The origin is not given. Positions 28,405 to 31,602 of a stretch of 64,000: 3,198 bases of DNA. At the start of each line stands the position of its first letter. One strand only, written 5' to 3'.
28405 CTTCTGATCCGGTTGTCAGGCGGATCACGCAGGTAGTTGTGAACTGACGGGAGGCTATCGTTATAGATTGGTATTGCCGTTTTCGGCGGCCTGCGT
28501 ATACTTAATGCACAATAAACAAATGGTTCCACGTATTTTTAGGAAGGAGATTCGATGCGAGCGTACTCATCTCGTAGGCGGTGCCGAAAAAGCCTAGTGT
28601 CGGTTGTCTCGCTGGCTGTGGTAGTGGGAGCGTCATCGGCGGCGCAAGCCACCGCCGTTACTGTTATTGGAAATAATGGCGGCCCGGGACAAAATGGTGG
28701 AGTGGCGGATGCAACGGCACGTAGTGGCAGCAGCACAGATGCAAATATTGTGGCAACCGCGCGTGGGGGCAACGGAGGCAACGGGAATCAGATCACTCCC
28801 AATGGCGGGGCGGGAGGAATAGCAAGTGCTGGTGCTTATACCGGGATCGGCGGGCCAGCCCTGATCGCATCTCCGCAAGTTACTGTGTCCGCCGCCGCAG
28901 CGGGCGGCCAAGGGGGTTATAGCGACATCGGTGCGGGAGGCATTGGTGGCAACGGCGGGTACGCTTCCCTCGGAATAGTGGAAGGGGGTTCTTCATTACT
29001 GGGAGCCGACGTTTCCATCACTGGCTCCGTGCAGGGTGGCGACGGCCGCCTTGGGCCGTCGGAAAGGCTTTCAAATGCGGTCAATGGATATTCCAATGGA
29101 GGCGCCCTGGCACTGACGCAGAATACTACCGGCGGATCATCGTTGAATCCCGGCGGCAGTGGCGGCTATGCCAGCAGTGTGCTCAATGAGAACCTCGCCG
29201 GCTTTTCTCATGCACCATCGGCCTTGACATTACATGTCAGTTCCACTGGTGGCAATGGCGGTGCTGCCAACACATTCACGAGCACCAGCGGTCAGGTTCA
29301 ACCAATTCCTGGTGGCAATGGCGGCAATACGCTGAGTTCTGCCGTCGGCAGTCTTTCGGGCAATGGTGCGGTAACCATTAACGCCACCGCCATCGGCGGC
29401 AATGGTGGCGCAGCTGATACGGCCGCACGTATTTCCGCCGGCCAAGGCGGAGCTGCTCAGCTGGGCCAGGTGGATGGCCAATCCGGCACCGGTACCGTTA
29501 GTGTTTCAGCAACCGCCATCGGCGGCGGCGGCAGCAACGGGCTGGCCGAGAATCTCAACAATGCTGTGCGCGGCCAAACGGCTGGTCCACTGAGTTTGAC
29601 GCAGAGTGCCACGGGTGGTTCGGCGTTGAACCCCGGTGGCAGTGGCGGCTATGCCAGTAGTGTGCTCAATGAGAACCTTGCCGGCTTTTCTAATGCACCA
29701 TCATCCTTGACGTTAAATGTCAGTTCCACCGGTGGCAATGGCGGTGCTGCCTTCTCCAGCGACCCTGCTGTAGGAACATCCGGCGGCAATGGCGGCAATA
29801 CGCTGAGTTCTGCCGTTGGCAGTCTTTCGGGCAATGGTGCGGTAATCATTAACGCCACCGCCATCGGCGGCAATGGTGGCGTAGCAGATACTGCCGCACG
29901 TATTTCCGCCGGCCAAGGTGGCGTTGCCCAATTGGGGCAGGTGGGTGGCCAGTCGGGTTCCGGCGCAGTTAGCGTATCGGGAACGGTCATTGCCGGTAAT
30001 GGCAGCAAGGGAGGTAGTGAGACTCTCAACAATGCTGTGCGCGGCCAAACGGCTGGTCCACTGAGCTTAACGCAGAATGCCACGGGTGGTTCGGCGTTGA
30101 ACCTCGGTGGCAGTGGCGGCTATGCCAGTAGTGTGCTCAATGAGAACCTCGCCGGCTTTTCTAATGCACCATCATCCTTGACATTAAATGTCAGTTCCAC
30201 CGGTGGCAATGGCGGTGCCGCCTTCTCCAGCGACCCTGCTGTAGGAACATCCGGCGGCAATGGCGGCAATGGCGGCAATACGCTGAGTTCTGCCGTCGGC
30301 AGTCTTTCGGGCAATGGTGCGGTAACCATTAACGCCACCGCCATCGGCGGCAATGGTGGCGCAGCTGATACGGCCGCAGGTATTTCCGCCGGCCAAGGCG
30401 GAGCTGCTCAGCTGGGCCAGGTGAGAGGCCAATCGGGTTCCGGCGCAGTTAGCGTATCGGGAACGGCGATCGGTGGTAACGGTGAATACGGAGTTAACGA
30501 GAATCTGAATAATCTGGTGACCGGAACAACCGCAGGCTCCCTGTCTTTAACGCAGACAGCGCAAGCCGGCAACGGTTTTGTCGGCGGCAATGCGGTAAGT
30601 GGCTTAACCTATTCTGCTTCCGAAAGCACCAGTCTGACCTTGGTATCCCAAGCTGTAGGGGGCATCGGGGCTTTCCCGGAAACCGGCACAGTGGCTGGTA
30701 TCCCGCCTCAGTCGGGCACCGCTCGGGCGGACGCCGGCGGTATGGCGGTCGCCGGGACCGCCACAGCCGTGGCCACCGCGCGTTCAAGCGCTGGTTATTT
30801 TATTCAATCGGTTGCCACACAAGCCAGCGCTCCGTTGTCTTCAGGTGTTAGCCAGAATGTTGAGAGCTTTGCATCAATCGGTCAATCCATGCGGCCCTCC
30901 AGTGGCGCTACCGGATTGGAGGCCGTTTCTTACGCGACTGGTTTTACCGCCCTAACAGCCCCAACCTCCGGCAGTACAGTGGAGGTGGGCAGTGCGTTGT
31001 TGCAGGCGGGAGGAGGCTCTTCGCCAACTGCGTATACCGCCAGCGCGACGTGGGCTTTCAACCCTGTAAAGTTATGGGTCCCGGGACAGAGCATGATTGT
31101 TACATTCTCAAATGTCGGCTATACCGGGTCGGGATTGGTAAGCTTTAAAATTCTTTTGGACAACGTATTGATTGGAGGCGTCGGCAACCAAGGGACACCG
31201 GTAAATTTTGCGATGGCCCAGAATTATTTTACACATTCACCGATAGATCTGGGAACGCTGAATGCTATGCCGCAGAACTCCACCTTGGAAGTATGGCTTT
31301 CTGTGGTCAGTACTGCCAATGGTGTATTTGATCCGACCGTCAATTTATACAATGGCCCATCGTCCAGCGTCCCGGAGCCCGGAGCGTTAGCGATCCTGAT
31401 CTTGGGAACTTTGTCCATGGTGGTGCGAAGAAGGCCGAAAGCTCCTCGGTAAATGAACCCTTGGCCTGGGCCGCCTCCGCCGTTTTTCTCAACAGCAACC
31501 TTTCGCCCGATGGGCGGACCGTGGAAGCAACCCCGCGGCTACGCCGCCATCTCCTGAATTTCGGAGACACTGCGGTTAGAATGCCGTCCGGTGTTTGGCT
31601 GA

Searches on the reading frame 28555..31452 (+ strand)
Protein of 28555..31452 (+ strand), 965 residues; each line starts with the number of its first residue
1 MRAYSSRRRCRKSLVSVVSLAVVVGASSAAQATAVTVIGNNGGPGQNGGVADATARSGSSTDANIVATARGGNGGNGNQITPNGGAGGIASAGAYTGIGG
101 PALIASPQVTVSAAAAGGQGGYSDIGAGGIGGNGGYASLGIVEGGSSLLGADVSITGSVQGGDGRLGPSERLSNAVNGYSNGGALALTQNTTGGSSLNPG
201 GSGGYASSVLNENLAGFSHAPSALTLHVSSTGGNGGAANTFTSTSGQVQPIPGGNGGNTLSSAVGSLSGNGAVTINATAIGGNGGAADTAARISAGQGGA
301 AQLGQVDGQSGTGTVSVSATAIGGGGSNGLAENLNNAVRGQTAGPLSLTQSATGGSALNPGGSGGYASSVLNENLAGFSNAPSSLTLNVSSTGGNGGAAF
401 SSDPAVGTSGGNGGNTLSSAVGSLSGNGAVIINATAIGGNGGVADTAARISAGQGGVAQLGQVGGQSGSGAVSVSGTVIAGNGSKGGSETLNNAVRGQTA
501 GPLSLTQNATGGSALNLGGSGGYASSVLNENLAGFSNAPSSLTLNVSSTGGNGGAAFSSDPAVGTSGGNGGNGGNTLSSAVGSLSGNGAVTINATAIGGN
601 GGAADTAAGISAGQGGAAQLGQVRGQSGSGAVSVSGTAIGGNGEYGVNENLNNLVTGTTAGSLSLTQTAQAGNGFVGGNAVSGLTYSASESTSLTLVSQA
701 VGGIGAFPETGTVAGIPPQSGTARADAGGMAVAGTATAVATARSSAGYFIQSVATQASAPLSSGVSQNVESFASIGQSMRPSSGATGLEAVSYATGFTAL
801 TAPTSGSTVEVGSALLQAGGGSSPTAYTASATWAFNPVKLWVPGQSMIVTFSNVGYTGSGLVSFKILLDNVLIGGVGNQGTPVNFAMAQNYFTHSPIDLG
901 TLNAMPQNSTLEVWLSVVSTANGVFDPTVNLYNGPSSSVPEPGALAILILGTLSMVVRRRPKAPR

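Call 8: search_protein_families(library=pfam, proteins=[window:28555-31452:+], max_evalue=0.01)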
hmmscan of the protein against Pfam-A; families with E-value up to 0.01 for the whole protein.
window:28555-31452:+ (965 aa): 0 families

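Call 9: search_protein_families(library=ncbifam, proteins=[window:28555-31452:+], max_evalue=0.01)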
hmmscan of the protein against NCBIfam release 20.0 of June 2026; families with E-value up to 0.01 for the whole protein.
window:28555-31452:+ (965 aa): 1 family
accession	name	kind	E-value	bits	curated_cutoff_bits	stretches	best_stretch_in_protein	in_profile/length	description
TIGR02595.1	PEP_CTERM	domain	0.0019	18.9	16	0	939-961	1-23/24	PEP-CTERM sorting domain-containing protein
